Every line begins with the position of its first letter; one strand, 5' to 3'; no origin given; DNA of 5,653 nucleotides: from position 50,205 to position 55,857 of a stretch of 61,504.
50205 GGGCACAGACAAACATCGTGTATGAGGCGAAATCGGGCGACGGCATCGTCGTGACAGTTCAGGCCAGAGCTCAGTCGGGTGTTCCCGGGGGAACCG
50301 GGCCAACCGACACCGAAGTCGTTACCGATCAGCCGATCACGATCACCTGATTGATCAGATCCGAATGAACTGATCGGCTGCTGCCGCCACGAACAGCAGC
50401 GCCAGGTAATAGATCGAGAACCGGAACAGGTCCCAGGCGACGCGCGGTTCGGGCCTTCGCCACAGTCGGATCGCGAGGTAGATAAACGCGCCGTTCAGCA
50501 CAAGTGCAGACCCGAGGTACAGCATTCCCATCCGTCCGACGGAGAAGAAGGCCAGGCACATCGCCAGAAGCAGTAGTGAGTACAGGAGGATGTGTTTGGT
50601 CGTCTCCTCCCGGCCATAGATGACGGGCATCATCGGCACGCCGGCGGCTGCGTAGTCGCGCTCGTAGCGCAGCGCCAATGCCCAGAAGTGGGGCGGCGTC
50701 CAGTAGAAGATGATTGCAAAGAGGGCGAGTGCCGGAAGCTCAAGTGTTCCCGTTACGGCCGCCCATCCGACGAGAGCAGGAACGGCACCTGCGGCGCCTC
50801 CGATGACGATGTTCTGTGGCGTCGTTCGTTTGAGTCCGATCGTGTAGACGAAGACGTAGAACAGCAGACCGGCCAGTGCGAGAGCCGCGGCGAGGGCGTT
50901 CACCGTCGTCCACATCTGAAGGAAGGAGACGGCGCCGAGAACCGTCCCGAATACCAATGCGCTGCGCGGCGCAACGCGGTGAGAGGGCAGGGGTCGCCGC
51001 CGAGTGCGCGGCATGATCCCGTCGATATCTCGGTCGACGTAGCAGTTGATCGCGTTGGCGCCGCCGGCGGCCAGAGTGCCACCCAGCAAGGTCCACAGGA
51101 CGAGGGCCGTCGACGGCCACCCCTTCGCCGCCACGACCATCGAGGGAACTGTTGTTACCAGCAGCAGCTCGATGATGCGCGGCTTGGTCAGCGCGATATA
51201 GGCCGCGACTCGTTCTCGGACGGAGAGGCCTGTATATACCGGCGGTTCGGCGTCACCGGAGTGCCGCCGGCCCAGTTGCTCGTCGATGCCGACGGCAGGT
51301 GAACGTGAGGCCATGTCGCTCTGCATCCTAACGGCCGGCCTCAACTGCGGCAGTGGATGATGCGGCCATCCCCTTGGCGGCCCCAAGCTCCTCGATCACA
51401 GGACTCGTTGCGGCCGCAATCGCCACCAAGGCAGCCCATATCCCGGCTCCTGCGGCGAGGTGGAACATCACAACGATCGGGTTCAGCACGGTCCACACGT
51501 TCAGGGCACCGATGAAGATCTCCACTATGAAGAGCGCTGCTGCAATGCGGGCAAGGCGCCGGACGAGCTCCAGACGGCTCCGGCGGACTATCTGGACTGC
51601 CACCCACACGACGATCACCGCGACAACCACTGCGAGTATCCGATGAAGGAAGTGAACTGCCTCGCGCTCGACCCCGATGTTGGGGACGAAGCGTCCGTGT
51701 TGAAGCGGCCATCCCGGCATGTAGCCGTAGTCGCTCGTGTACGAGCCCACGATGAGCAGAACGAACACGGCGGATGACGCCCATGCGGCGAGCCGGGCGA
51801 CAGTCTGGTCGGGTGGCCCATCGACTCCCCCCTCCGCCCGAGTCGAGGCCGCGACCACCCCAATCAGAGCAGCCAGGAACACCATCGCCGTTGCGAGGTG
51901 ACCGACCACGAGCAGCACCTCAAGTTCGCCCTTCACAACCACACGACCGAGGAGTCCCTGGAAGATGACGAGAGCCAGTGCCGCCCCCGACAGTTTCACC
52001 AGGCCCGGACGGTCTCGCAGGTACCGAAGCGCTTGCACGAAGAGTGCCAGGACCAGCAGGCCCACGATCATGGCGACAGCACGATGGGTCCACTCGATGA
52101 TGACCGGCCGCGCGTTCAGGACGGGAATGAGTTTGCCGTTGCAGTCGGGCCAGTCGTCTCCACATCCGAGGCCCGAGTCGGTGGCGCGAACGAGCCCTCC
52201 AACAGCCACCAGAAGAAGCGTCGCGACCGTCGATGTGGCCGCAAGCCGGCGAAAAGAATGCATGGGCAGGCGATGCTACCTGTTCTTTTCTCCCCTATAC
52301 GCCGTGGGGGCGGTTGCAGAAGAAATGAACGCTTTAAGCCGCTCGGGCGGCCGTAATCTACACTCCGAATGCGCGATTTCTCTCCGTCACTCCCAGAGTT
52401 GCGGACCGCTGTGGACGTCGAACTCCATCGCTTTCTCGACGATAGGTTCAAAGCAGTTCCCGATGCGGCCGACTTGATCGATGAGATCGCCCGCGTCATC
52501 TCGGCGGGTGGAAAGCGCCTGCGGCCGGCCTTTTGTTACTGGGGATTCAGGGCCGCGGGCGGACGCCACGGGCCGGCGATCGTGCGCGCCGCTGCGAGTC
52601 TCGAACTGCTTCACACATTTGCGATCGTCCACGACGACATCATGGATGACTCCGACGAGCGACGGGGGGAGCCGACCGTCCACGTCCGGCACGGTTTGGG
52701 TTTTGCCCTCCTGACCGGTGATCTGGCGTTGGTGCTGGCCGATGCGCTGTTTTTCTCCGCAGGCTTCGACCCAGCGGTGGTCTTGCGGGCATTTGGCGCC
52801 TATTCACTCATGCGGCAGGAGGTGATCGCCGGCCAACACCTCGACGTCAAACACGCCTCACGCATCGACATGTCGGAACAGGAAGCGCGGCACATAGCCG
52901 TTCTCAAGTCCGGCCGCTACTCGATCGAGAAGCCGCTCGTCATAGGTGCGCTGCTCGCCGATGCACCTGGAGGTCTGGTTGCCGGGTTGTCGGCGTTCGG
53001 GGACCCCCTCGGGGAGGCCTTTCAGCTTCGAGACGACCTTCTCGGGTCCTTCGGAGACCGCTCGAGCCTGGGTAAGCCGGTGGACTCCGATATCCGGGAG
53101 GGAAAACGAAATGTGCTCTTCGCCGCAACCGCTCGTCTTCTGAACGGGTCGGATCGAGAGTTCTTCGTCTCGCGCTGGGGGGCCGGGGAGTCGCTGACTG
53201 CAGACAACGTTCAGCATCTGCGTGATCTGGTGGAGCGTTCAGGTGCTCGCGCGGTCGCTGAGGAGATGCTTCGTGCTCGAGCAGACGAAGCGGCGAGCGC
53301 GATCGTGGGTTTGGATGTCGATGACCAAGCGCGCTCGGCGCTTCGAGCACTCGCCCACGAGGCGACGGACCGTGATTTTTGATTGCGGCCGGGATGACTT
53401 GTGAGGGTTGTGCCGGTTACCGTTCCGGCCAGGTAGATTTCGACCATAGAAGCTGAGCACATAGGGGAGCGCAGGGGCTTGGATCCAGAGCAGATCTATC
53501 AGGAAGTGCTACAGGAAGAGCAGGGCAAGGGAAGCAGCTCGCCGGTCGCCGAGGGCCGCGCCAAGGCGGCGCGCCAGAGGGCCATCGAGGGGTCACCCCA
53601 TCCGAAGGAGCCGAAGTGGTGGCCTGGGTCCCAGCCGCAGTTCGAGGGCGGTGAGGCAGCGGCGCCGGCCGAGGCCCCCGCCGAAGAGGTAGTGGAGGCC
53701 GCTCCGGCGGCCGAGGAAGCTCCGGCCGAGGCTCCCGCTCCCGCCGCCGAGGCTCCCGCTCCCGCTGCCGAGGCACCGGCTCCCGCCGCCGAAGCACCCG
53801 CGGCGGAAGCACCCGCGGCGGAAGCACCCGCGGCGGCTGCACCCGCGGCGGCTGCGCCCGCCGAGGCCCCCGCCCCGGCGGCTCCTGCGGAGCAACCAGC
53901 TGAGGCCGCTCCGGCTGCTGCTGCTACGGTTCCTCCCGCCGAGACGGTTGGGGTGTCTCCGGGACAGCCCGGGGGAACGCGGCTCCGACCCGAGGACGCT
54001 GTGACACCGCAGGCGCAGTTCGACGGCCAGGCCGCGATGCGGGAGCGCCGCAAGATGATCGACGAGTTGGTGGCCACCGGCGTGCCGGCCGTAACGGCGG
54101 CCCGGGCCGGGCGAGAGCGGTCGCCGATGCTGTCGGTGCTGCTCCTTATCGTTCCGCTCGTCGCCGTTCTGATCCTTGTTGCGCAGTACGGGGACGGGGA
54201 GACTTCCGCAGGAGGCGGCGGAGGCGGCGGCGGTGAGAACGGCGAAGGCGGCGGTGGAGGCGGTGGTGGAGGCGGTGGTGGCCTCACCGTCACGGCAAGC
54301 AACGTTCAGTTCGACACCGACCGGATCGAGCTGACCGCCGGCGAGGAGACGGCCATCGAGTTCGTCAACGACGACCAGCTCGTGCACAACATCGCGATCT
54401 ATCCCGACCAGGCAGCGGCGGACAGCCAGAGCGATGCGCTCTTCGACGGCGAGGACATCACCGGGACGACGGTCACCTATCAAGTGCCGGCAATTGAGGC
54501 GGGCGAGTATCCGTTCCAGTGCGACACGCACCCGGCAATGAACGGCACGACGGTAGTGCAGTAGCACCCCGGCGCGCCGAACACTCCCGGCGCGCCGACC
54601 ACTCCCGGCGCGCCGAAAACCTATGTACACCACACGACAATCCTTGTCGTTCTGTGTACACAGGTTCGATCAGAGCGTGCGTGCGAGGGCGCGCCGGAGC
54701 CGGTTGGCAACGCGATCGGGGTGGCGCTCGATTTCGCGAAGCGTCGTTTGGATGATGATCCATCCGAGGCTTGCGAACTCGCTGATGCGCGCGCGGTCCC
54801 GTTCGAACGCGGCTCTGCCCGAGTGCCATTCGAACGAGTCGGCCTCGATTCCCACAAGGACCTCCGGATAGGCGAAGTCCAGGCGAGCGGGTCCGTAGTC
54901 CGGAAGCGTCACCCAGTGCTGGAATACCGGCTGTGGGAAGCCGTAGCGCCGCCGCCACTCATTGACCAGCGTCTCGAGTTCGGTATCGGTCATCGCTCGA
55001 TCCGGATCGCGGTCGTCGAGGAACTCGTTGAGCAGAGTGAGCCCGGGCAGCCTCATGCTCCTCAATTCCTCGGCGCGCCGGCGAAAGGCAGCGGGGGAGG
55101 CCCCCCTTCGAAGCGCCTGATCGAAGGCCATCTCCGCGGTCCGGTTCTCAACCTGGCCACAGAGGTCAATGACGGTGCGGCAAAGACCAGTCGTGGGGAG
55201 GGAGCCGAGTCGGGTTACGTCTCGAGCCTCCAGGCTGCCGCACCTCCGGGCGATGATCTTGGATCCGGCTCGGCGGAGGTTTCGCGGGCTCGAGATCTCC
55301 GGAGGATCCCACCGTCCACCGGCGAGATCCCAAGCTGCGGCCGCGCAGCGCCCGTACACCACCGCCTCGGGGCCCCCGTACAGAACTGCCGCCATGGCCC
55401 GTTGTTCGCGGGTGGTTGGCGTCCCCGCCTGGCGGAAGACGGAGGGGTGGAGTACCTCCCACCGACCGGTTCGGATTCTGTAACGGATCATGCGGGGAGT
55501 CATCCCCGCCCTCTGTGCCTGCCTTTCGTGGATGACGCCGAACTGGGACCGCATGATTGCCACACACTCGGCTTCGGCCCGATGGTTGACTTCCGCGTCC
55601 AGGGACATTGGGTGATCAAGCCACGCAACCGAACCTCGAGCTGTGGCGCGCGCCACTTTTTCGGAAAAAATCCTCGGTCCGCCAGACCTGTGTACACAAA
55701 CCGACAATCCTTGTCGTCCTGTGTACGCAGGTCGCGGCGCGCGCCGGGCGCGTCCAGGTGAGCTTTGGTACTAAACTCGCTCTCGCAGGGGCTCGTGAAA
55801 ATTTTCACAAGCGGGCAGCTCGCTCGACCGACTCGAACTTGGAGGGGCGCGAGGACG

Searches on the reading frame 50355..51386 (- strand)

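Call 14: search_protein_families(library=pfam, proteins=[window:50355-51386:-], max_evalue=0.0001)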
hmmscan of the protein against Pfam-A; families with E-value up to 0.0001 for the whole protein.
window:50355-51386:- (343 aa): 1 family
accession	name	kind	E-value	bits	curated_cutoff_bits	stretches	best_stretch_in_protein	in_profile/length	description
PF01040.23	UbiA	-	5.5e-71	239.2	34.2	1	75-323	1-245/250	UbiA prenyltransferase family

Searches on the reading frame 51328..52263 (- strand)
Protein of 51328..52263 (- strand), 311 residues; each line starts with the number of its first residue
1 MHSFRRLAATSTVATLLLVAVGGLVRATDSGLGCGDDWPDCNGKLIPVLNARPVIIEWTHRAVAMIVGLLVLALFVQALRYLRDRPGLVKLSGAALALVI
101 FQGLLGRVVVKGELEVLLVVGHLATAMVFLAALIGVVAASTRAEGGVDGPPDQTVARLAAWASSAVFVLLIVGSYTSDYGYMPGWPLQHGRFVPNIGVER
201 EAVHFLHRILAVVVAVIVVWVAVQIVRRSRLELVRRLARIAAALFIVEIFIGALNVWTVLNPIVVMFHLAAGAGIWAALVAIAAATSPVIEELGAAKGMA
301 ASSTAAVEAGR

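Call 14: search_protein_families(library=pfam, proteins=[window:51328-52263:-], max_evalue=0.0001)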
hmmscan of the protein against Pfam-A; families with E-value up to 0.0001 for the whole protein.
window:51328-52263:- (311 aa): 1 family
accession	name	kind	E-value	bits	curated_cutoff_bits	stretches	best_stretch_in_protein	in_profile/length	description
PF02628.20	COX15-CtaA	-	7.5e-41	140.6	29.9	1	6-280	2-322/322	Cytochrome oxidase assembly protein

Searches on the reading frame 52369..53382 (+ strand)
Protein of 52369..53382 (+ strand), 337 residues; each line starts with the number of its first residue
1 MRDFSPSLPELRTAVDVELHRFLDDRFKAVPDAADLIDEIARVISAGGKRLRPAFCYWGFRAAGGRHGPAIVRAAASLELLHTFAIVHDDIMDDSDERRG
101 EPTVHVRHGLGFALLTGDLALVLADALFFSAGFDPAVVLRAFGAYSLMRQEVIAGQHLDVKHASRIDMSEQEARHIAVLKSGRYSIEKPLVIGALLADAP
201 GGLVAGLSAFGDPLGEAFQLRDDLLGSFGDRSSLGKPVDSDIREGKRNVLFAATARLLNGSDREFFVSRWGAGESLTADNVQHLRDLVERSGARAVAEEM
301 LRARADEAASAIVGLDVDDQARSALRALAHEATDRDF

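Call 14: search_protein_families(library=pfam, proteins=[window:52369-53382:+], max_evalue=0.0001)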
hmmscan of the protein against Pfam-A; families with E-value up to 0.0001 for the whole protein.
window:52369-53382:+ (337 aa): 1 family
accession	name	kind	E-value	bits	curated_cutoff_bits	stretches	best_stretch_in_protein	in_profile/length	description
PF00348.22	polyprenyl_synt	-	3.9e-45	154.5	27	1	39-267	6-231/251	Polyprenyl synthetase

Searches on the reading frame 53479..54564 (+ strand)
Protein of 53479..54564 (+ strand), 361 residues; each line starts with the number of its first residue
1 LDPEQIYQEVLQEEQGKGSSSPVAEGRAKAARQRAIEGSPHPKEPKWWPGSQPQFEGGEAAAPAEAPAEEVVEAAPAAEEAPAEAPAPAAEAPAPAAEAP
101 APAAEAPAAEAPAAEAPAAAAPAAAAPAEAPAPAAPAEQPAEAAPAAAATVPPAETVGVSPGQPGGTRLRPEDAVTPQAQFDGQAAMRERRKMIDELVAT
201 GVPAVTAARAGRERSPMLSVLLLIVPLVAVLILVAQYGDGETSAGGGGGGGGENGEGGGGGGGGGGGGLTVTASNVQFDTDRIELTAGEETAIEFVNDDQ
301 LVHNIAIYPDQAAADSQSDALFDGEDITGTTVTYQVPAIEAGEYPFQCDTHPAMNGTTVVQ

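Call 4: search_protein_families(library=pfam, proteins=[window:53479-54564:+], max_evalue=0.01)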
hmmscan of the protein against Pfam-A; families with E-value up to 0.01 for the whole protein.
window:53479-54564:+ (361 aa): 2 families
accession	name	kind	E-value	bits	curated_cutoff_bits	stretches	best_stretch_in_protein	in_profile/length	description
PF13473.12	Cupredoxin_1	-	1.6e-09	38.1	27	1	270-360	24-104/104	Cupredoxin-like domain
PF00127.26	Copper-bind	-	2.3e-08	34.8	21.2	1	270-360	6-98/99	Copper binding proteins, plastocyanin/azurin family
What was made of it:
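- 54211..54564 (+): Poly-Gly spacer (54211-54282) and the extracytoplasmic type-1 cupredoxin domain with His (VHNIAIY) and Cys-x2-His-x2-Met (CDTHPAM) ligand residues. PF13473 E=1.6e-9 and PF00127 E=2.3e-8 on residues 270-360 (call 4).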

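Call 19: search_protein_families(library=ncbifam, proteins=[window:53479-54564:+], max_evalue=0.01)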
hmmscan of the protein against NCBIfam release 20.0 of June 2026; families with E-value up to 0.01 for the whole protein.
window:53479-54564:+ (361 aa): 2 families
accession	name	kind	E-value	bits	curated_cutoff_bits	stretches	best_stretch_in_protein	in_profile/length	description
TIGR02656.1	cyanin_plasto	equivalog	1.7e-05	25.1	87.85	1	275-360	11-98/99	plastocyanin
TIGR02657.1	amicyanin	equivalog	9.1e-05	22.8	110.2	1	274-360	4-82/83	amicyanin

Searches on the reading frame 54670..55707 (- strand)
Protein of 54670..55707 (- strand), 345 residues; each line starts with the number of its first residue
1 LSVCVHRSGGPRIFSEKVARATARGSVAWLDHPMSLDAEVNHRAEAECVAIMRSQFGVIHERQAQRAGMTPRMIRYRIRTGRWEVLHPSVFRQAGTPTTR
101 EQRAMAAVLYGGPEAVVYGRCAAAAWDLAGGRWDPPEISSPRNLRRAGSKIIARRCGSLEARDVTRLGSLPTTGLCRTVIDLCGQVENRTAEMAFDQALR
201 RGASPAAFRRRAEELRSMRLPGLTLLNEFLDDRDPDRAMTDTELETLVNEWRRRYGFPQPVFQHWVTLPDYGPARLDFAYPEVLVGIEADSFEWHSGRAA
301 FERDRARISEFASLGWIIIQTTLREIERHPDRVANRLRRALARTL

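Call 67: search_protein_families(library=pfam, proteins=[window:54670-55707:-], max_evalue=0.0001)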
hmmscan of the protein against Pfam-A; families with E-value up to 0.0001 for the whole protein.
window:54670-55707:- (345 aa): 1 family
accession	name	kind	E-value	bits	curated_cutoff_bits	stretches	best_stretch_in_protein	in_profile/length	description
PF18741.7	MTES_1575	-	3.1e-08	34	38.2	1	282-341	37-96/96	REase_MTES_1575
